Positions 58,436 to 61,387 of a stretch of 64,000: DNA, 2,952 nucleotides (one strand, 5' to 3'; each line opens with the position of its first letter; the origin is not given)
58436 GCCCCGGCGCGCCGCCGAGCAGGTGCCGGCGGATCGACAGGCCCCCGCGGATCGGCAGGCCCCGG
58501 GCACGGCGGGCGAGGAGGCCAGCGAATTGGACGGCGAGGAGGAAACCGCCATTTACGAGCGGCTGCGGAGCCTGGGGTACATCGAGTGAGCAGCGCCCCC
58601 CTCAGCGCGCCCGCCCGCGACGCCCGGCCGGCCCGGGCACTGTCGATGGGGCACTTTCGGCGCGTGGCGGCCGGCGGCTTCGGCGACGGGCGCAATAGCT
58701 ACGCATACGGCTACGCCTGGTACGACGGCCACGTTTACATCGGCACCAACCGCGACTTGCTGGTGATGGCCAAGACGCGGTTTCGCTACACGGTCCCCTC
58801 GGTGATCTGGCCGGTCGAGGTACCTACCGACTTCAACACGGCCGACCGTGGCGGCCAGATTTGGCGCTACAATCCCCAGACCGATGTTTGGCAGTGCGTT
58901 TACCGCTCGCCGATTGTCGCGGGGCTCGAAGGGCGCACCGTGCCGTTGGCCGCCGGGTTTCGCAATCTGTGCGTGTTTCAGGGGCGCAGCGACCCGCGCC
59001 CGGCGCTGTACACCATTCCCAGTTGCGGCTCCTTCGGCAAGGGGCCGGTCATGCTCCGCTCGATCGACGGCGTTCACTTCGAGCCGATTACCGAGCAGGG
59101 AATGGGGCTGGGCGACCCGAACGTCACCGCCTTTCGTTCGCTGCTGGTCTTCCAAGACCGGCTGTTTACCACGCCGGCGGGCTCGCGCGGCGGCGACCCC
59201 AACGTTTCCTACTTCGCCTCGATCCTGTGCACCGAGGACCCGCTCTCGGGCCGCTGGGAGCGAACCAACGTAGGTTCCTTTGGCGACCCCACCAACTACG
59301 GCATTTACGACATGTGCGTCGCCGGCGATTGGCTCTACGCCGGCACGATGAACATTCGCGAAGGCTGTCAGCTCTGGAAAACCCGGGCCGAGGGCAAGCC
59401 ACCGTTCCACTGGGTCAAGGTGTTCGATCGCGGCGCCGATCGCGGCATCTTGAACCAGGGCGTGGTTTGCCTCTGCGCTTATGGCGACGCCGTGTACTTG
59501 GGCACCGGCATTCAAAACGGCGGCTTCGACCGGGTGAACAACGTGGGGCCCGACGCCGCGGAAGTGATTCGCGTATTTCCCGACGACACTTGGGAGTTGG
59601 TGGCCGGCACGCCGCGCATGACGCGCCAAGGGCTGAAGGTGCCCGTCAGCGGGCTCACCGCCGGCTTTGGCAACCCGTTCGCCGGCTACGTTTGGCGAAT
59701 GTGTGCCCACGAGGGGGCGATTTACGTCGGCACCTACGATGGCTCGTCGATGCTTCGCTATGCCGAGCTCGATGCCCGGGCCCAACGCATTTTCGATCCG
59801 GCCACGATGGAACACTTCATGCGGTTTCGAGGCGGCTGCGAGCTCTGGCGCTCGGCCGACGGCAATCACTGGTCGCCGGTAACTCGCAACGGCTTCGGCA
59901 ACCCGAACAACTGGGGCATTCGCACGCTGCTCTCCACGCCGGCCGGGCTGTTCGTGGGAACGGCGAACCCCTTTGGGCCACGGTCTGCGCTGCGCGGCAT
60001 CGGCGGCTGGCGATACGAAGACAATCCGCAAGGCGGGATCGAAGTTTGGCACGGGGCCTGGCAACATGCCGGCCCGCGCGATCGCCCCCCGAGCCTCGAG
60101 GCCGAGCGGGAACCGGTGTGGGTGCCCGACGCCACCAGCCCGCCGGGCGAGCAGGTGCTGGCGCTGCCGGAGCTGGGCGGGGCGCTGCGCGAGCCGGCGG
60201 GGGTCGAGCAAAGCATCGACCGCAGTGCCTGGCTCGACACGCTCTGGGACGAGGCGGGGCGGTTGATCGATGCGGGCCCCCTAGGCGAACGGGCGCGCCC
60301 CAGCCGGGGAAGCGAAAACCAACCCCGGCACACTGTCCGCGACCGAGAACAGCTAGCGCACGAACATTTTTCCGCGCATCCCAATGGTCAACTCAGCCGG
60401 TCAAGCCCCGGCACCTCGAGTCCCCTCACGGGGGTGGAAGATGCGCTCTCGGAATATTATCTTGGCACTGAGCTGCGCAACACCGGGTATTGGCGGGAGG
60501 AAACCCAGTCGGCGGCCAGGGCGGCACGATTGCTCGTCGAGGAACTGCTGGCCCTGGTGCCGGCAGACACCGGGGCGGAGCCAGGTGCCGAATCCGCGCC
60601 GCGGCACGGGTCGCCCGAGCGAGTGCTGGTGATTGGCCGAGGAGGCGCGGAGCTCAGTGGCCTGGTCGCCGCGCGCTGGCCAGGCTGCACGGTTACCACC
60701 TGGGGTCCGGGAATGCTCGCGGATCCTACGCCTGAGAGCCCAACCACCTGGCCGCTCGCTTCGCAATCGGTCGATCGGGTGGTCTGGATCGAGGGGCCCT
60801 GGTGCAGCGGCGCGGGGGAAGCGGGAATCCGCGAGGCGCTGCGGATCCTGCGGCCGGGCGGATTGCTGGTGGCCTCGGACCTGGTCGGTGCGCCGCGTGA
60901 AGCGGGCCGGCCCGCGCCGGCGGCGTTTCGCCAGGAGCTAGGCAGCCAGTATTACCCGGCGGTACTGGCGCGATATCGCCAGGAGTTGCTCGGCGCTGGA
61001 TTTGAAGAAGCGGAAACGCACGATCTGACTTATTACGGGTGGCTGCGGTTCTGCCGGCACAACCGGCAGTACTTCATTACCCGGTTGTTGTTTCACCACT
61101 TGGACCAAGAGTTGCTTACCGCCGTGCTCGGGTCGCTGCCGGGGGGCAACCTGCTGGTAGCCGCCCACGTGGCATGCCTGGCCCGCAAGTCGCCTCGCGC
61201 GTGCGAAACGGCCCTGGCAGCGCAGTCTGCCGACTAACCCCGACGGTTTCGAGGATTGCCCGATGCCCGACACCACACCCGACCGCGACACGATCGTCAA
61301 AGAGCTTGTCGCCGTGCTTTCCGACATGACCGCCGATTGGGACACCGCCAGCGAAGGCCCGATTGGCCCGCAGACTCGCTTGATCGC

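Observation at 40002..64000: Uncharacterised-looking Pfa/Hgl-like PKS cluster with twin phosphodiesterase-family enzymes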

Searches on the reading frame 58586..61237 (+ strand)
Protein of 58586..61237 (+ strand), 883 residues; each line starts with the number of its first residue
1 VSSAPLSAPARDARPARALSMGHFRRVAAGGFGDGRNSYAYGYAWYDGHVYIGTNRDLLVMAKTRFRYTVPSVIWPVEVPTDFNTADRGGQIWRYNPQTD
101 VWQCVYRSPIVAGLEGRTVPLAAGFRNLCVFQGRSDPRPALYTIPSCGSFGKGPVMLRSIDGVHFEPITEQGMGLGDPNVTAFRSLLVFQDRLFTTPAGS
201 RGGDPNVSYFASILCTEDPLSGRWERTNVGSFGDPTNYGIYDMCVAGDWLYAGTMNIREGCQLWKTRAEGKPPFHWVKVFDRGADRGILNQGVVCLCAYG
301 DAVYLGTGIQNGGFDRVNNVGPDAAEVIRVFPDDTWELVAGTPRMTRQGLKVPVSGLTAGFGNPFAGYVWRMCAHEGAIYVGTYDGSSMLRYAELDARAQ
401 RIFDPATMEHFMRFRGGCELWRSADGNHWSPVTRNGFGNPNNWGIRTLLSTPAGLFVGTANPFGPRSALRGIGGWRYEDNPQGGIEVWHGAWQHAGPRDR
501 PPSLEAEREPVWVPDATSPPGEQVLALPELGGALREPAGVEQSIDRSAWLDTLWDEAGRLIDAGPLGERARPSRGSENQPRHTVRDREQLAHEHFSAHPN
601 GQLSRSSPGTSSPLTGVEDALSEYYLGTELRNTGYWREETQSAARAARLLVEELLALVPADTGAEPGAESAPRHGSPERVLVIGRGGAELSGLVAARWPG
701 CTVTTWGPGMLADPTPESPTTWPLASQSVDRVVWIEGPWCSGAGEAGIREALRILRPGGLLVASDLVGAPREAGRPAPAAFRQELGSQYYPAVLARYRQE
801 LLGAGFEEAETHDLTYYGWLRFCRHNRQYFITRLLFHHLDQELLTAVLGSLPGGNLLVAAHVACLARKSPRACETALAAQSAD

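Call 4: search_protein_families(library=pfam, proteins=[window:58586-61237:+], max_evalue=0.001)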
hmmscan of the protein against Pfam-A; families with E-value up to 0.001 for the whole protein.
window:58586-61237:+ (883 aa): 0 families

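Call 7: search_protein_families(library=ncbifam, proteins=[window:58586-61237:+], max_evalue=0.001)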
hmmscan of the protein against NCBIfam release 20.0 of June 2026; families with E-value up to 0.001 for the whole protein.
window:58586-61237:+ (883 aa): 0 families
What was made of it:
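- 58586..61237 (+): Beta-propeller (about 58643-60070) fused to a methyltransferase-like domain (about 60443-61237) with a divergent SAM motif I. No Pfam or NCBIfam hit (calls 4, 7).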

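Call 10: find_homologous_proteins(query=window:58586-61237:+, max_evalue=0.001)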
Query window:58586-61237:+ (883 aa): 839 proteins with E <= 0.001 among 8000 candidates; the best 120 are listed.
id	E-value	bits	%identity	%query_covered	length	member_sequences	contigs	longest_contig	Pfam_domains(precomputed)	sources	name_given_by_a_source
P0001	0.0e+0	2087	100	100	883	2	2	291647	-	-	-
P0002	0.0e+0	1330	69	95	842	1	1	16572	-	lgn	-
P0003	1.4e-287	975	53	98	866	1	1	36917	-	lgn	-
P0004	2.6e-287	974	52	97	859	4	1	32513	-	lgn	-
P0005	3.1e-287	974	54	96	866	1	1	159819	-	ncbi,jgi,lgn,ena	-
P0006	6.1e-286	969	52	97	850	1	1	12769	-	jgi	-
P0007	8.0e-285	966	52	96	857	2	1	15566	-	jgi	-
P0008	4.5e-281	953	52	96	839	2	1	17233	-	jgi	-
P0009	6.9e-280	949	52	96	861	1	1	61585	-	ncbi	-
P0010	7.3e-280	949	52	98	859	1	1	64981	-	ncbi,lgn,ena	-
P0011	6.6e-277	940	52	97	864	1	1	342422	-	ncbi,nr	ncbi:MAG: hypothetical protein K1X74_04460 [Pirellulales bacterium]|nr:hypothetical protein [Pirellu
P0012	1.5e-272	925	51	97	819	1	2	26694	-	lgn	-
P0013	6.2e-266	903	51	96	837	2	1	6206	-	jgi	-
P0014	1.9e-261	888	50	97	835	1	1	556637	-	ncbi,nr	ncbi:MAG: hypothetical protein KF708_02010 [Pirellulales bacterium]|nr:hypothetical protein [Pirellu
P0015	8.4e-245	833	47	96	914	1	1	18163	-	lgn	-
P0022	1.8e-232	792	46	98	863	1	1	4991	PF08241.19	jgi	jgi:SAM-dependent methyltransferase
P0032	1.1e-224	767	46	96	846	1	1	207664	PF08241.19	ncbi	ncbi:MAG: class I SAM-dependent methyltransferase [bacterium]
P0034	3.1e-222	759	57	58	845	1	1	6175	PF08241.19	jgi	jgi:SAM-dependent methyltransferase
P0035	2.9e-221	755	45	95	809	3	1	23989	PF08241.19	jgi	jgi:SAM-dependent methyltransferase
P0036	6.0e-221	754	43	96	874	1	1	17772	PF08241.19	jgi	jgi:SAM-dependent methyltransferase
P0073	2.9e-183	630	40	98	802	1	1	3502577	-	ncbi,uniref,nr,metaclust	ncbi:hypothetical protein [Schlesneria paludicola]|uniref:hypothetical protein n=1 Tax=Schlesneria p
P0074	4.9e-181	622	39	97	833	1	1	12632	-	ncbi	ncbi:MAG: class I SAM-dependent methyltransferase [Methylococcales bacterium]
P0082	1.5e-174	601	51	54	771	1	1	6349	PF13847.13,PF13489.13,PF13649.13,PF08241.19,PF08242.19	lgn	-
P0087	3.1e-170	587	39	97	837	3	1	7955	PF08241.19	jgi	-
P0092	8.9e-168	578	37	98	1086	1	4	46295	PF08659.17,PF13649.13,PF13561.13,PF00106.32,PF08241.19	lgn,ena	-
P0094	4.6e-167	576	47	58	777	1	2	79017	PF13847.13,PF13489.13,PF13649.13,PF08241.19,PF08242.19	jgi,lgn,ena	-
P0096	4.0e-166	573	49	53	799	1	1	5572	PF13649.13,PF08241.19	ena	-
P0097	5.8e-166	572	50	55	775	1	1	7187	PF13847.13,PF13489.13,PF13649.13,PF01209.25,PF08241.19,PF08242.19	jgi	-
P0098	1.8e-165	571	48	55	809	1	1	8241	PF13847.13,PF13489.13,PF13649.13,PF08241.19,PF08242.19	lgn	-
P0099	2.0e-163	564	47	55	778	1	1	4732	PF13847.13,PF13489.13,PF13649.13,PF08241.19,PF08242.19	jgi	jgi:ubiquinone/menaquinone biosynthesis C-methylase UbiE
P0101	3.7e-162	560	46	55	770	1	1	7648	PF13649.13,PF08241.19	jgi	jgi:SAM-dependent methyltransferase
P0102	9.8e-162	558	47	55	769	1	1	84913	PF13649.13,PF08241.19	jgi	jgi:ubiquinone/menaquinone biosynthesis C-methylase UbiE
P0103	6.8e-161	556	48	53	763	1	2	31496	PF13847.13,PF13649.13,PF08241.19,PF08242.19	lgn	-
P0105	9.8e-160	552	42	61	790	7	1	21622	PF13847.13,PF13489.13,PF13649.13,PF08241.19,PF08242.19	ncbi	-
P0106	6.0e-157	543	46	58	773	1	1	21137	PF13649.13,PF08241.19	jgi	jgi:SAM-dependent methyltransferase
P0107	8.9e-157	542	46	54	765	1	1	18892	PF13649.13,PF08241.19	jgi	jgi:ubiquinone/menaquinone biosynthesis C-methylase UbiE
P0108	1.1e-156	542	47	58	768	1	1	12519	PF13489.13,PF13649.13,PF08241.19,PF08242.19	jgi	jgi:SAM-dependent methyltransferase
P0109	5.4e-155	536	48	54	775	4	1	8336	PF13489.13,PF13649.13,PF01209.25,PF08241.19,PF08242.19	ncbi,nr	ncbi:MAG TPA: class I SAM-dependent methyltransferase [Desulfobulbus sp.]|nr:class I SAM-dependent m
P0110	6.1e-155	536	46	56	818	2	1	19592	PF13649.13,PF01209.25,PF08241.19,PF08242.19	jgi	jgi:ubiquinone/menaquinone biosynthesis C-methylase UbiE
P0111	4.0e-154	533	47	54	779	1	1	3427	PF13847.13,PF13489.13,PF02353.27,PF05175.21,PF13649.13,PF03141.23,PF01209.25,PF08241.19,PF08242.19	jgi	jgi:SAM-dependent methyltransferase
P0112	6.1e-154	533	47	55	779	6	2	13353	PF13489.13,PF13649.13,PF08241.19,PF08242.19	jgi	jgi:SAM-dependent methyltransferase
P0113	7.3e-154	532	46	55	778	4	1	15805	PF13489.13,PF13649.13,PF08241.19,PF08242.19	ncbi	-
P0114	1.1e-153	532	46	55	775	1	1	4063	PF13649.13,PF01209.25,PF08241.19,PF08242.19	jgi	jgi:ubiquinone/menaquinone biosynthesis C-methylase UbiE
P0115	1.2e-152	528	44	59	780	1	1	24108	PF13489.13,PF13649.13,PF08241.19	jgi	jgi:SAM-dependent methyltransferase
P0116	1.6e-152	528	47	55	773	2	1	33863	PF13489.13,PF13649.13,PF08241.19,PF08242.19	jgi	jgi:SAM-dependent methyltransferase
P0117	2.5e-152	527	46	54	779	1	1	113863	PF13489.13,PF13649.13,PF08241.19,PF08242.19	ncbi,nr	ncbi:MAG: class I SAM-dependent methyltransferase [Desulfobulbaceae bacterium]|nr:class I SAM-depend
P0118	2.8e-152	527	43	59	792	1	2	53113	PF13847.13,PF13489.13,PF13649.13,PF01209.25,PF08241.19,PF08242.19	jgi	jgi:ubiquinone/menaquinone biosynthesis C-methylase UbiE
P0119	2.8e-152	527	48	53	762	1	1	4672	PF13847.13,PF13489.13,PF02353.27,PF05175.21,PF13649.13,PF01209.25,PF08241.19,PF08242.19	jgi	-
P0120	5.8e-152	526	45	55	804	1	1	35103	PF13847.13,PF13489.13,PF02353.27,PF05175.21,PF13649.13,PF01209.25,PF08241.19,PF08242.19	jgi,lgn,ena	-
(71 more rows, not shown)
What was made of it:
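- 58586..61237 (+): 839 homologues, some carrying PF08241 (call 10).
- On Class I SAM-dependent methyltransferase (C-terminal domain of the 883-aa protein): Full-length homologues at 45-46% identity carry PF08241 (call 10).
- Checked: Full-length homologues carry PF08241 in the C-terminal part (call 10).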

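Call 12: find_encoding_contigs(protein=P0073, flank=10000, max_places=1)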
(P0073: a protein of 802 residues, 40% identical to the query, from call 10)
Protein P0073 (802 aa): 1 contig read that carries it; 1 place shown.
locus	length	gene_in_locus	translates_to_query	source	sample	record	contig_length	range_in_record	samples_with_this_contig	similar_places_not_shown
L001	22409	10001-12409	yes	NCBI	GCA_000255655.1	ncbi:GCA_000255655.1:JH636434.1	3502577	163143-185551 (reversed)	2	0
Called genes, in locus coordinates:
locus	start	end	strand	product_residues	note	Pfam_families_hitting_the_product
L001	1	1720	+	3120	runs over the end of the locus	PF03060:NMO, PF00109:ketoacyl-synt, PF02801:Ketoacyl-synt_C, PF16197:KAsynt_C_assoc, PF00698:Acyl_transf_1, PF08659:KR, PF00106:adh_short, PF13561:adh_short_C2, +4 more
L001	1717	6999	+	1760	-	PF00109:ketoacyl-synt, PF02801:Ketoacyl-synt_C, PF16197:KAsynt_C_assoc, PF00698:Acyl_transf_1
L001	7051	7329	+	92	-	-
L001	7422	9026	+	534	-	PF01663:Phosphodiest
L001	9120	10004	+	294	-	PF00561:Abhydrolase_1, PF12146:Hydrolase_4, PF12697:Abhydrolase_6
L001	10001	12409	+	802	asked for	-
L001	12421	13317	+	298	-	PF13489:Methyltransf_23, PF01209:Ubie_methyltran, PF13847:Methyltransf_31 (weak), PF08241:Methyltransf_11, PF08242:Methyltransf_12, PF13649:Methyltransf_25, PF13847:Methyltransf_31 (weak)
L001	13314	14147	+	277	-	PF00106:adh_short, PF01370:Epimerase (weak), PF08659:KR, PF13561:adh_short_C2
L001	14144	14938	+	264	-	PF00106:adh_short, PF01370:Epimerase (weak), PF08659:KR, PF23441:SDR, PF13561:adh_short_C2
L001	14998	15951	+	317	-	PF00756:Esterase, PF10503:Esterase_PHB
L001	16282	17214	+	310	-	PF12895:ANAPC3 (faint), PF24575:TPR_Slam (faint), PF00515:TPR_1 (faint), PF07719:TPR_2 (faint), PF13174:TPR_6 (faint), PF13181:TPR_8 (faint), PF13432:TPR_16 (weak), PF14559:TPR_19 (weak), +5 more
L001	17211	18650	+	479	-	-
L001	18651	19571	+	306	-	-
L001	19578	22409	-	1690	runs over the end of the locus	PF18991:DUF5724, PF13646:HEAT_2 (faint), PF13569:DUF4132, PF24879:DUF7737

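Call 13: find_encoding_contigs(protein=P0117, flank=10000, max_places=1)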
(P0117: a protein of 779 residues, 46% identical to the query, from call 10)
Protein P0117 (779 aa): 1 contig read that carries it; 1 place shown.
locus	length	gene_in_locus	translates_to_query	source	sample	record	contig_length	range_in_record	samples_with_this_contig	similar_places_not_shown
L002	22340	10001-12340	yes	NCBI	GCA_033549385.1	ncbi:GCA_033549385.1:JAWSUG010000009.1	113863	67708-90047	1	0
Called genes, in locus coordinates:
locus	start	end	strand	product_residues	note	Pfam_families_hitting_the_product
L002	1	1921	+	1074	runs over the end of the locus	PF00109:ketoacyl-synt, PF02801:Ketoacyl-synt_C, PF16197:KAsynt_C_assoc, PF22621:CurL-like_PKS_C (weak), PF00698:Acyl_transf_1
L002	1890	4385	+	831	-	PF00550:PP-binding, PF14765:PS-DH, PF01648:ACPS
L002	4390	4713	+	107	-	-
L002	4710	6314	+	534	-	PF01663:Phosphodiest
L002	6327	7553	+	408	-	PF00561:Abhydrolase_1, PF12146:Hydrolase_4, PF12697:Abhydrolase_6, PF07238:PilZ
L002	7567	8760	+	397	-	PF02515:CoA_transf_3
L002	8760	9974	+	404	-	PF02515:CoA_transf_3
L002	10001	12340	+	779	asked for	PF13489:Methyltransf_23 (weak), PF08241:Methyltransf_11, PF08242:Methyltransf_12 (weak), PF13649:Methyltransf_25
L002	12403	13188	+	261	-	PF02353:CMAS, PF01209:Ubie_methyltran, PF13489:Methyltransf_23, PF05175:MTS, PF13847:Methyltransf_31, PF08241:Methyltransf_11, PF08242:Methyltransf_12, PF13649:Methyltransf_25, +2 more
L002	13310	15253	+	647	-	PF02310:B12-binding (faint), PF04055:Radical_SAM, PF13282:DUF4070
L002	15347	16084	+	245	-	-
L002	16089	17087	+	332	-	-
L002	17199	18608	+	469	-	-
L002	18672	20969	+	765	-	PF25973:BSH_CzcB (faint), PF25881:HH_YBHG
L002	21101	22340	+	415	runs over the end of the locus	PF02321:OEP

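Call 15: find_encoding_contigs(protein=P0074, flank=10000, max_places=1)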
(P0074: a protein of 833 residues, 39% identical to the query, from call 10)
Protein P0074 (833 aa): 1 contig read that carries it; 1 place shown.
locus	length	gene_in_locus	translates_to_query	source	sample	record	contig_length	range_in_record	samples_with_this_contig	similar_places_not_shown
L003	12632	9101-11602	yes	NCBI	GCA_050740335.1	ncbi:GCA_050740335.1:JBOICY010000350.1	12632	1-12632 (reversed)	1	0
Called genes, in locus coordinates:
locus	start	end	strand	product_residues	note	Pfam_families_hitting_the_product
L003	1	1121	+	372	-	PF21089:PKS_DH_N (weak), PF14765:PS-DH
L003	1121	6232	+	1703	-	PF00109:ketoacyl-synt, PF02801:Ketoacyl-synt_C, PF16197:KAsynt_C_assoc, PF00698:Acyl_transf_1, PF01648:ACPS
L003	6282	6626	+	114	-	-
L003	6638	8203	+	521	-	PF01663:Phosphodiest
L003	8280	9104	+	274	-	PF00561:Abhydrolase_1, PF12146:Hydrolase_4, PF12697:Abhydrolase_6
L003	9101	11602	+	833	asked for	-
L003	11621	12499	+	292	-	PF13489:Methyltransf_23, PF01209:Ubie_methyltran, PF13847:Methyltransf_31, PF08241:Methyltransf_11, PF08242:Methyltransf_12, PF13649:Methyltransf_25 (weak)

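Call 20: find_encoding_contigs(protein=window:58586-61237:+, flank=10000, max_places=2)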
Protein window:58586-61237:+ (883 aa): 2 contigs read that carry it; 1 place shown.
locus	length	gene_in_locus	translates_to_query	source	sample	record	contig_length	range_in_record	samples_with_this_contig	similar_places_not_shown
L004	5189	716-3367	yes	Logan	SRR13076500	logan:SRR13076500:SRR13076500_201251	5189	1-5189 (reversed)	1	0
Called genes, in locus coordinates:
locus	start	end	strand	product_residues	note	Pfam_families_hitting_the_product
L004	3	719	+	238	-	?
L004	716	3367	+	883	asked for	-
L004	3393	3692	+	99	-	PF00550:PP-binding (faint)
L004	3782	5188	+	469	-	?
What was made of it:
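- Tried and rejected: The window's own contig could not be retrieved beyond a 5-kb duplicate (call 20).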
